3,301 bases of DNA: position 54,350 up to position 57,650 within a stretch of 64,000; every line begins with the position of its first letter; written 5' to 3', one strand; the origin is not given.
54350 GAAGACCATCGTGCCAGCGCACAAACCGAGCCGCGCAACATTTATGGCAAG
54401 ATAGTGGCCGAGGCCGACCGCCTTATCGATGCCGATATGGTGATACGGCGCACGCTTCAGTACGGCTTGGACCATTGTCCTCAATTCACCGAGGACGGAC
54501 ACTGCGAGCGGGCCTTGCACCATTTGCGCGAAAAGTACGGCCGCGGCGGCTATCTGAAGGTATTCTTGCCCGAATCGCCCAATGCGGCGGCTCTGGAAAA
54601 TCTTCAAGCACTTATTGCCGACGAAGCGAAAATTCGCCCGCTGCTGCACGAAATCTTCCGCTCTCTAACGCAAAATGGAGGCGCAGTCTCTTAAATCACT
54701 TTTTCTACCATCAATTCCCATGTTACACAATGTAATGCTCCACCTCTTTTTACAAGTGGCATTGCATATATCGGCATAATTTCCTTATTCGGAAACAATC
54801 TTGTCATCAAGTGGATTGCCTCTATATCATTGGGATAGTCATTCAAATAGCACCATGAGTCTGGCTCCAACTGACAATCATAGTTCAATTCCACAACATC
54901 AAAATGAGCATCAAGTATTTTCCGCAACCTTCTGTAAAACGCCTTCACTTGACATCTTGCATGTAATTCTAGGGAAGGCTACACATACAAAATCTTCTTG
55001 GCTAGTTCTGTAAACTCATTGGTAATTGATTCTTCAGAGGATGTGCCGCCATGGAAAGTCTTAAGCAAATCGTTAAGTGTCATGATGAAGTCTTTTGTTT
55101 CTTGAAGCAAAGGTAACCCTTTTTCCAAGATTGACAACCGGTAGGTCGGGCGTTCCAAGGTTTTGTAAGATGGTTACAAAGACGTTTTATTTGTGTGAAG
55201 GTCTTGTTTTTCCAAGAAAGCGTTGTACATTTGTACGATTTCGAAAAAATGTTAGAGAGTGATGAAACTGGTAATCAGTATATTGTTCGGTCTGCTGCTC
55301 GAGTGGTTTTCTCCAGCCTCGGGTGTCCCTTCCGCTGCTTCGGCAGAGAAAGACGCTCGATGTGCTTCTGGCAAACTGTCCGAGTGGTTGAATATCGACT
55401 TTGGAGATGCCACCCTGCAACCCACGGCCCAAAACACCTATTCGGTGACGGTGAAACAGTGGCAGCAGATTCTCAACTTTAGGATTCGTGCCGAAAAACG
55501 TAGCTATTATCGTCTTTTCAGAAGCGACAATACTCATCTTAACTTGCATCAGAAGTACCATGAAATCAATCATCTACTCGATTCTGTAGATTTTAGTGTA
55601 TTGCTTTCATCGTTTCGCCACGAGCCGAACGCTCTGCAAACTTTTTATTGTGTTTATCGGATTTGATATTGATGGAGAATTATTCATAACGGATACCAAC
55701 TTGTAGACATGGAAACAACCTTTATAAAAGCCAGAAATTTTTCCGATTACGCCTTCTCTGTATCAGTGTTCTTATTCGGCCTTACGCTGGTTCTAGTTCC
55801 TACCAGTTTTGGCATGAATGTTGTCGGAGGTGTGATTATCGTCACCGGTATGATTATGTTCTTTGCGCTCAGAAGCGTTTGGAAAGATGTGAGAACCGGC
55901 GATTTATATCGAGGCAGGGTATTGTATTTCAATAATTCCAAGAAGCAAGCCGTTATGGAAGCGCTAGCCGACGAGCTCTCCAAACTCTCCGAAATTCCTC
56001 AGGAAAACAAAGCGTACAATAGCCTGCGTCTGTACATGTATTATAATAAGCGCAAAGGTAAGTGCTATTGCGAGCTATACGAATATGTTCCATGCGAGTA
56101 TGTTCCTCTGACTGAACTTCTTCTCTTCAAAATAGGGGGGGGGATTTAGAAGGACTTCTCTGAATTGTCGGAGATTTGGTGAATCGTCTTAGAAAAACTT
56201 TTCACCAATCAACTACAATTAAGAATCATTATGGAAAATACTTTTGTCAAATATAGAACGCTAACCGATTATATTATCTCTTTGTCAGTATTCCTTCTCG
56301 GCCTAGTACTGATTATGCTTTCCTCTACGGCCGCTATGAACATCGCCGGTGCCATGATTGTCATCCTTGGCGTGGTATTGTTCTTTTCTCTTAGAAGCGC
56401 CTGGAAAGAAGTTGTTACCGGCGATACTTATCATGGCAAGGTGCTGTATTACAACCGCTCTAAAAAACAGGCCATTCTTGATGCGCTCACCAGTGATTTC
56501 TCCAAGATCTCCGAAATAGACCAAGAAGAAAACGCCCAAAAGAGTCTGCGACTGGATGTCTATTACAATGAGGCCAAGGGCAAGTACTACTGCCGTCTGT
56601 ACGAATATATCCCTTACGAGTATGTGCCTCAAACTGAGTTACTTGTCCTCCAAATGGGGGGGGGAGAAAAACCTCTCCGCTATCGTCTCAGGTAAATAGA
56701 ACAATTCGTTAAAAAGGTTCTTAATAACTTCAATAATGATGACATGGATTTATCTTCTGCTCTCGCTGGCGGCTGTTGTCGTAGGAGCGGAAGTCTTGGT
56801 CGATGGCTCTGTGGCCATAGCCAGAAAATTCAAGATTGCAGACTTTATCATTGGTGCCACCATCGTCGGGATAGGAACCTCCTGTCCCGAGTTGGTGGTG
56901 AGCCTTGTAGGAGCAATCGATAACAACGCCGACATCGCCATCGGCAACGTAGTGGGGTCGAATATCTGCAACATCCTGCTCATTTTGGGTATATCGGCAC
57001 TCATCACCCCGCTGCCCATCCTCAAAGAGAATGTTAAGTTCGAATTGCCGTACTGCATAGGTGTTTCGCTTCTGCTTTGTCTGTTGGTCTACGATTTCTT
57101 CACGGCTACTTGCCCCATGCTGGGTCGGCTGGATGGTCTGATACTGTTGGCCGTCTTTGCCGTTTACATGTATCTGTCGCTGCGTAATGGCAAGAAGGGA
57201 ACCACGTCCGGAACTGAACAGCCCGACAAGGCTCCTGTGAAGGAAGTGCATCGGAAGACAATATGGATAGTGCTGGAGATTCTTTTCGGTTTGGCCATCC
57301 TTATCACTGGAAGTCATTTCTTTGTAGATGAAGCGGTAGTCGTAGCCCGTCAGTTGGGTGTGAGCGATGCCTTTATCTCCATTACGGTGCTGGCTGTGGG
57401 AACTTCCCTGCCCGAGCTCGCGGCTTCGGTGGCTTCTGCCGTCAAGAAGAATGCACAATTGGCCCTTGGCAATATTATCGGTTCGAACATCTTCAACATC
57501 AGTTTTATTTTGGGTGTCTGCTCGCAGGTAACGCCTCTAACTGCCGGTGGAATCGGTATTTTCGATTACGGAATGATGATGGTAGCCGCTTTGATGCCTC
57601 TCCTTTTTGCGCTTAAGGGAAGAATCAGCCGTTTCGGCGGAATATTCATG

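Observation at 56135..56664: Matching G9 homopolymer tracts at the same codon position in both paralogues (possible slipped-strand switch)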

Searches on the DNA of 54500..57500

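Call 56: search_rna_families(source=window, start=54500, end=57500, threshold=evalue, max_evalue=1)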
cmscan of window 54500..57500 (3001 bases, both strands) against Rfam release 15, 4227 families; matches with E-value up to 1: 0.
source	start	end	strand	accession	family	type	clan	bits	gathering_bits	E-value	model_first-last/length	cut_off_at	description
